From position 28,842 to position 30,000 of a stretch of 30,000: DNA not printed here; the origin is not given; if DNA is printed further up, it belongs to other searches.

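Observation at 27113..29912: Exported type I dehydroquinase paralogue paired with a UrdA-like FMN/FAD reductase: candidate periplasmic hydroaromatic-acid reductase system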

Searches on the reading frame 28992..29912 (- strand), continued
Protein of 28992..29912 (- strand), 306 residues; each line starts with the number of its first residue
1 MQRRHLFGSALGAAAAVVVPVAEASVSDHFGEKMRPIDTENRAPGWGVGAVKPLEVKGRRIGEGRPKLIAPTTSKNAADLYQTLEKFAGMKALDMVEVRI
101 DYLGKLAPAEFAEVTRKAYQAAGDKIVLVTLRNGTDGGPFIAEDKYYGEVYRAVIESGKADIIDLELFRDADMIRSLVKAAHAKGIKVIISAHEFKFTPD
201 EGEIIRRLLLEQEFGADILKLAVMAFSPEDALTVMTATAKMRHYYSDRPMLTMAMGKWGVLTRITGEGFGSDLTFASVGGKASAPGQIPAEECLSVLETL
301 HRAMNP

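Call 57: find_encoding_contigs(protein=P0035, flank=8000, max_places=1)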
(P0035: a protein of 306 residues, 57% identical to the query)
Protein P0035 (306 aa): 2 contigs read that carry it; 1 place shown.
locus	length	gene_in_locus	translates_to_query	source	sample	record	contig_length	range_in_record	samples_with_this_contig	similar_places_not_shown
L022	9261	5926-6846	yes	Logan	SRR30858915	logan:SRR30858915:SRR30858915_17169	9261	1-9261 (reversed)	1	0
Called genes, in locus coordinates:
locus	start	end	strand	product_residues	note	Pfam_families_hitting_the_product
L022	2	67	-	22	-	?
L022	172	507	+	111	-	PF00248:Aldo_ket_red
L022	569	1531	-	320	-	PF03547:Mem_trans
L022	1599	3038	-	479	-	PF00890:FAD_binding_2, PF01266:DAO, PF03486:HI0933_like (weak), PF07992:Pyr_redox_2 (faint), PF12831:FAD_oxidored (weak)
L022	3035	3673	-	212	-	PF00072:Response_reg, PF08281:Sigma70_r4_2, PF00196:GerE, PF04545:Sigma70_r4 (faint)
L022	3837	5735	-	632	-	PF12974:Phosphonate-bd, PF00512:HisKA (weak), PF02518:HATPase_c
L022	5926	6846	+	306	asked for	PF01487:DHquinase_I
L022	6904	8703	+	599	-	PF04205:FMN_bind, PF03486:HI0933_like, PF07992:Pyr_redox_2 (faint), PF00890:FAD_binding_2, PF01266:DAO, PF12831:FAD_oxidored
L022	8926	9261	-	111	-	?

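Call 61: predict_structure(alignment_id=A1)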
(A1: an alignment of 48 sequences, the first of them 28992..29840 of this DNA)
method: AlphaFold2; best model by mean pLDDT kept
length: 282 residues; sequences in the alignment: 48
mean_pLDDT: 92.1   pTM: 0.89
mean pLDDT of the five models: 92.1, 91.4, 91.2, 90.9, 89.5
residues with pLDDT >= 90: 238; 70-90: 20; 50-70: 19; < 50: 5
segments of 3 or more residues with pLDDT < 50: 1-5
pLDDT, mean of each block of 10 residues (from residue 1): 49 54 77 96 97 98 97 98 98 98 97 93 99 99 97 99 97 95 98 97 96 94 96 92 95 87 94 96 81
secondary structure, 60 per line:
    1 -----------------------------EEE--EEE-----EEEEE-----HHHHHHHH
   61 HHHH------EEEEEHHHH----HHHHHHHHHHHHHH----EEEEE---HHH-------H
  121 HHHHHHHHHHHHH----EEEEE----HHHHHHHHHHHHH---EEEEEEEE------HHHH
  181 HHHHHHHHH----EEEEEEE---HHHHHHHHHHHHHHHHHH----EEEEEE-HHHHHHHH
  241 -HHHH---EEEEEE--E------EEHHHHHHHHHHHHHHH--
elements in order: E30-32 E35-37 E43-47 H53-64 E71-75 H76-79 H84-97 E102-106 H120-133 E138-142 H147-159 E163-170 H177-189 E194-200 H204-221 E226-231 H233-240 H242-245 E249-254 H266-280

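Call 66: fold_search(model_id=the predicted structure, library=pdb)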
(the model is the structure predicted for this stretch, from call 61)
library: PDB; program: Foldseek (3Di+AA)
matches with E <= 10: 1922; with E <= 0.001: 801
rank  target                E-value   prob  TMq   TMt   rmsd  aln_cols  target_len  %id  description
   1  3m7w_A                9.0e-28  1.00  0.86  0.96   1.3       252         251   39  Crystal Structure of Type I 3-Dehydroquinate Dehydratase (aroD) from Salmonella typhimurium LT2 in Covalent Complex wi (released 2010-04-07)
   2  4gfs_B                6.6e-27  1.00  0.84  0.95   1.5       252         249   38  1.8 Angstrom Crystal Structure of the 3-Dehydroquinate Dehydratase (aroD) from Salmonella typhimurium LT2 with Nickel  (released 2012-08-15)
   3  3oex_B                7.0e-27  1.00  0.86  0.96   1.3       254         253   39  Crystal Structure of Type I 3-Dehydroquinate Dehydratase (aroD) from Salmonella typhimurium with close loop conformati (released 2010-09-01)
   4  3s42_B                8.4e-27  1.00  0.86  0.91   1.3       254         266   39  Crystal Structure of the 3-Dehydroquinate Dehydratase (aroD) from Salmonella enterica Typhimurium LT2 with Malonate an (released 2011-06-01)
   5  3m7w_D                1.1e-26  1.00  0.86  0.95   1.3       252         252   39  Crystal Structure of Type I 3-Dehydroquinate Dehydratase (aroD) from Salmonella typhimurium LT2 in Covalent Complex wi (released 2010-04-07)
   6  4iuo_A                1.2e-26  1.00  0.86  0.93   1.4       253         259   39  1.8 Angstrom Crystal Structure of the Salmonella enterica 3-Dehydroquinate Dehydratase (aroD) K170M Mutant in Complex  (released 2013-01-30)
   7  3lb0_A                1.3e-26  1.00  0.83  0.90   1.9       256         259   40  Crystal Structure of the 3-Dehydroquinate Dehydratase (aroD) from Salmonella typhimurium LT2 with Citrate Bound to the (released 2010-01-26)
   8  3o1n_A                1.4e-26  1.00  0.85  0.95   1.3       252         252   39  1.03 Angstrom Crystal Structure of Q236A Mutant Type I Dehydroquinate Dehydratase (aroD) from Salmonella typhimurium (released 2010-08-11)
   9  4clm_B                2.1e-26  1.00  0.85  0.96   1.4       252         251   38  Structure of Salmonella typhi type I dehydroquinase irreversibly inhibited with a 1,3,4-trihydroxyciclohexane-1-carbox (released 2014-11-05)
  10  1qfe_A                2.6e-26  1.00  0.86  0.96   1.3       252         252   38  THE STRUCTURE OF TYPE I 3-DEHYDROQUINATE DEHYDRATASE FROM SALMONELLA TYPHI (released 2000-04-05)
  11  4cnp_A                2.8e-26  1.00  0.86  0.96   1.3       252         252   38  Structure of the Salmonella typhi type I dehydroquinase inhibited by a 3-epiquinic acid derivative (released 2015-02-18)
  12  3js3_A                3.1e-26  1.00  0.85  0.95   1.5       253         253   39  Crystal structure of type I 3-dehydroquinate dehydratase (aroD) from Clostridium difficile with covalent reaction inte (released 2009-09-22)
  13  4guh_A                3.7e-26  1.00  0.86  0.93   1.4       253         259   40  1.95 Angstrom Crystal Structure of the Salmonella enterica 3-Dehydroquinate Dehydratase (aroD) E86A Mutant in Complex  (released 2012-09-12)
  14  4iuo_B                4.1e-26  1.00  0.86  0.93   1.4       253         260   39  1.8 Angstrom Crystal Structure of the Salmonella enterica 3-Dehydroquinate Dehydratase (aroD) K170M Mutant in Complex  (released 2013-01-30)
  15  3s42_A                6.6e-26  1.00  0.86  0.93   1.4       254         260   39  Crystal Structure of the 3-Dehydroquinate Dehydratase (aroD) from Salmonella enterica Typhimurium LT2 with Malonate an (released 2011-06-01)
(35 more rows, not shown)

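Call 75: search_protein_families(library=ncbifam, proteins=[L007:1625-2566:-, L010:1906-2871:+, L014:5340-6809:+, L014:2663-4702:+, L007:8085-9026:+, L014:1750-2514:-], max_evalue=0.01)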
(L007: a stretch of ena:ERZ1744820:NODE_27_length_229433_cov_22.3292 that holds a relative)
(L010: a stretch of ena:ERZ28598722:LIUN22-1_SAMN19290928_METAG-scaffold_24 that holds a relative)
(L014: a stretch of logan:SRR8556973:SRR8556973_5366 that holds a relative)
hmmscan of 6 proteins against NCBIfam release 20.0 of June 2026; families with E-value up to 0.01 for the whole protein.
L007:1625-2566:- (313 aa): 2 families
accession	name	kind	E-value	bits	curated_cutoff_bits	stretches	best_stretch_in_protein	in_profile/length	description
NF042435.1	DhshikDhtase_QuiC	equivalog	1.4e-09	37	1200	1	155-271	113-226/635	3-dehydroshikimate dehydratase QuiC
NF007360.0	PRK09856.1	equivalog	0.0027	17.3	305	1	146-204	118-176/276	fructoselysine 3-epimerase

L010:1906-2871:+ (321 aa): 1 family
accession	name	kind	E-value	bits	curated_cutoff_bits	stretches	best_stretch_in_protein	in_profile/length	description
NF042435.1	DhshikDhtase_QuiC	equivalog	4.4e-06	25.5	1200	1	146-227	113-195/635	3-dehydroshikimate dehydratase QuiC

L014:5340-6809:+ (489 aa): 81 families (the best 25 are shown)
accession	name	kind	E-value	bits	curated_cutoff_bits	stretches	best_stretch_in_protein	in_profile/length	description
TIGR01813.1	flavo_cyto_c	subfamily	3.8e-77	259.9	285.45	1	49-483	1-443/444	flavocytochrome c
NF005064.0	PRK06481.1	equivalog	4.3e-62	210.4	542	1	43-487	57-500/506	flavocytochrome c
NF006130.0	PRK08274.1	equivalog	1.5e-53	182.3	369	2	47-250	5-204/467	FAD-dependent tricarballylate dehydrogenase TcuA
NF005510.0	PRK07121.1-3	subfamily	3.9e-52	177.6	481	2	159-487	163-487/492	FAD-binding protein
NF005511.0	PRK07121.1-4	equivalog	4.9e-40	137.5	466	2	225-487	264-540/553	FAD-binding protein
NF053717.1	VnlPnlRedVprA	equivalog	4.4e-38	131.3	600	2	48-247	7-202/481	vinyl phenol reductase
NF005508.0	PRK07121.1-1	equivalog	7.6e-38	130.3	537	2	161-487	160-491/497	FAD-binding protein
NF004789.0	PRK06134.1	subfamily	3.1e-35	121.8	747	3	307-487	356-568/581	FAD-dependent oxidoreductase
NF005512.0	PRK07121.1-5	subfamily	5.9e-35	120.7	812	2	178-487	182-487/489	FAD-binding protein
TIGR02485.1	CobZ_N-term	equivalog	6.6e-35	120.7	372.55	2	49-247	3-196/437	FAD-dependent tricarballylate dehydrogenase TcuA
NF009478.0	PRK12844.1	equivalog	2.3e-33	115.4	789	2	179-487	213-549/559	3-ketosteroid-delta-1-dehydrogenase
NF053677.1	Desat2ChcC2Cyan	equivalog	1.2e-32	113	900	3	311-487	345-552/558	4-oxocyclohex-2-ene-1-carboxylate 5-dehydrogenase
NF009477.0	PRK12843.1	equivalog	1.2e-29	103.2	758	2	177-463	222-544/578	FAD-dependent oxidoreductase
NF009476.0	PRK12839.1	equivalog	1.3e-29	102.8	940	2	175-487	213-565/572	FAD-dependent oxidoreductase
NF009473.0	PRK12835.1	subfamily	1.7e-26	92.8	837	2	174-487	211-567/585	FAD-binding protein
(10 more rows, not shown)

L014:2663-4702:+ (679 aa): 25 families
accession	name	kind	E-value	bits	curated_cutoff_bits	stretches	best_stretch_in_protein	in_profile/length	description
NF040750.1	tetrathio_HK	equivalog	2.8e-42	145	750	1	107-559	28-471/555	tetrathionate respiration histidine kinase TtrS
NF041777.1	sens_FixL_Rhizob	equivalog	9.7e-16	57.5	850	1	405-676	241-483/485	sensor protein FixL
NF047794.1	HisKinPtgB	equivalog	1.4e-12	46.7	1000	1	400-560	422-571/656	two-component system sensor histidine kinase PgtB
NF010076.0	PRK13557.1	subfamily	2.6e-11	42.6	631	1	408-676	148-396/540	histidine kinase famiy protein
NF010411.0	PRK13837.1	equivalog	7.3e-11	40.8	647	1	393-676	418-677/828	two-component system VirA-like sensor kinase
NF008312.0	PRK11100.1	equivalog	2.1e-10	40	356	1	390-557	222-382/477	two-component system sensor histidine kinase CreC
NF008468.0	PRK11360.1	equivalog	6.8e-10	37.9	646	1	409-560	379-522/616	two-component system sensor histidine kinase AtoS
NF047466.1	hybrid_RR_LvrB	exception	7.4e-10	38.5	500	1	384-659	108-361/377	hybrid histidine kinase/response regulator LvrB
NF052574.1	HisKinEspCMyxo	equivalog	3.7e-08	32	1200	1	415-676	406-639/785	serine histidine kinase EspC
NF041880.1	EPS_EpsF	equivalog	8.2e-08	31.2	900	1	419-557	266-401/492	response regulator EpsF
TIGR02966.1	phoR_proteo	equivalog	7.9e-07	28.4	334.2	1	433-557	121-242/333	phosphate regulon sensor histidine kinase PhoR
NF038348.1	T2SS_HK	subfamily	4.6e-06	25.3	450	0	605-668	504-567/574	histidine kinase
NF007664.1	PRK10337.1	equivalog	5.1e-06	25.4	475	0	609-671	378-441/442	quorum sensing histidine kinase QseC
NF008025.0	PRK10755.1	equivalog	2.3e-05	23.3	314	1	431-557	148-266/362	two-component system sensor histidine kinase PmrB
NF047497.1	HK_LIC_12097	equivalog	2.6e-05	23.1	500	1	429-559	154-279/367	LIC_12097 family sensor histidine kinase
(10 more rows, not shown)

L007:8085-9026:+ (313 aa): 0 families

L014:1750-2514:- (254 aa): 4 families
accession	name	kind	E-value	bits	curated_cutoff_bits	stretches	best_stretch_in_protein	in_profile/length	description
NF008598.0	PRK11565.1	equivalog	2.9e-29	102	425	1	4-136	6-138/275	2,5-didehydrogluconate reductase DkgA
NF008377.0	PRK11172.1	equivalog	3.3e-25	88.8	327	1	12-114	2-103/267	2,5-didehydrogluconate reductase DkgB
NF049922.1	MethglyxlRedYdjG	equivalog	0.00061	18.9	550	0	82-135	110-168/326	NADH-dependent methylglyoxal reductase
TIGR01293.1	Kv_beta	subfamily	0.0074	15.4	365.4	1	28-110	32-124/319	voltage-dependent potassium channel subunit beta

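Call 77: find_related_loci(query=A2, collection=metagenome_contigs, flank=7000)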
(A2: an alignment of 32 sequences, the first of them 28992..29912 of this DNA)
Query A2 (306 aa) in metagenome_contigs; peptide patterns used: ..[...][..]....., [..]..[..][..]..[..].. (x = any residue, [..] = any of these).
385 stretches matched a pattern; 114 encode a relative of the query (tblastn E <= 1e-3); the best 80 are kept; 80 distinct loci.
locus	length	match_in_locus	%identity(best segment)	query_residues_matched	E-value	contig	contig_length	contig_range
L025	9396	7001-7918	100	1-306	0e+0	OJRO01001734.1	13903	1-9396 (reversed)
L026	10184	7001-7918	97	1-306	0e+0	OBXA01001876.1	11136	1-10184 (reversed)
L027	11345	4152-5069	96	1-306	0e+0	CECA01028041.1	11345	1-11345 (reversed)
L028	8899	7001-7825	95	32-306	5e-171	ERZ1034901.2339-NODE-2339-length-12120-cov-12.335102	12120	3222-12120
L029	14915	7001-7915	77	1-306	3e-155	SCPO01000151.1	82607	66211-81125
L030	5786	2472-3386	77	1-306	2e-156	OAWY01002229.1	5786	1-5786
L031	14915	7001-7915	77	1-306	3e-155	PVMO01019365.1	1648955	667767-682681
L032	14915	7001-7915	77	1-306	1e-154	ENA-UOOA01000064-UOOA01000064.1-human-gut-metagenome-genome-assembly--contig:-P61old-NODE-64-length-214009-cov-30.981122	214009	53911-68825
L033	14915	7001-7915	77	1-306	1e-154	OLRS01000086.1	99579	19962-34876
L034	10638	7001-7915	77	1-306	4e-154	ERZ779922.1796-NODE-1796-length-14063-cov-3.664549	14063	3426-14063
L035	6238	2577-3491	77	1-306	9e-155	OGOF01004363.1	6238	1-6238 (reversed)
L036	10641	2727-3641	77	1-306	4e-154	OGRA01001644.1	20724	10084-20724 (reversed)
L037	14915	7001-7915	76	1-306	5e-154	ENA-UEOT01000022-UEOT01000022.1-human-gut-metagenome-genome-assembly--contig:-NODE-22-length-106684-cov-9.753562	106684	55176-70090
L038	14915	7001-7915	77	1-306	4e-154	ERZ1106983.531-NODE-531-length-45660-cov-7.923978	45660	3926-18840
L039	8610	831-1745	76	1-306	5e-154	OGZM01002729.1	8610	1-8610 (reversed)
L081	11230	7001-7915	49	1-306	2e-98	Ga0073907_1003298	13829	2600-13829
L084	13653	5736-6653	50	1-306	7e-96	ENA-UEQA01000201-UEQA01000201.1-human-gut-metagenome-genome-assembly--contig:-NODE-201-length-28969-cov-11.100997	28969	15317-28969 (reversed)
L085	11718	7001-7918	50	1-306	7e-96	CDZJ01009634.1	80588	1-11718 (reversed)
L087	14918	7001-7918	50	1-306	7e-96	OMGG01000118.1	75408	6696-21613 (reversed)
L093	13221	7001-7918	50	1-306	1e-95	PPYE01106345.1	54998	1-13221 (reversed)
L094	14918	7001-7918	49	1-306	4e-95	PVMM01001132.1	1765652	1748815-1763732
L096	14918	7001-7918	49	1-306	4e-95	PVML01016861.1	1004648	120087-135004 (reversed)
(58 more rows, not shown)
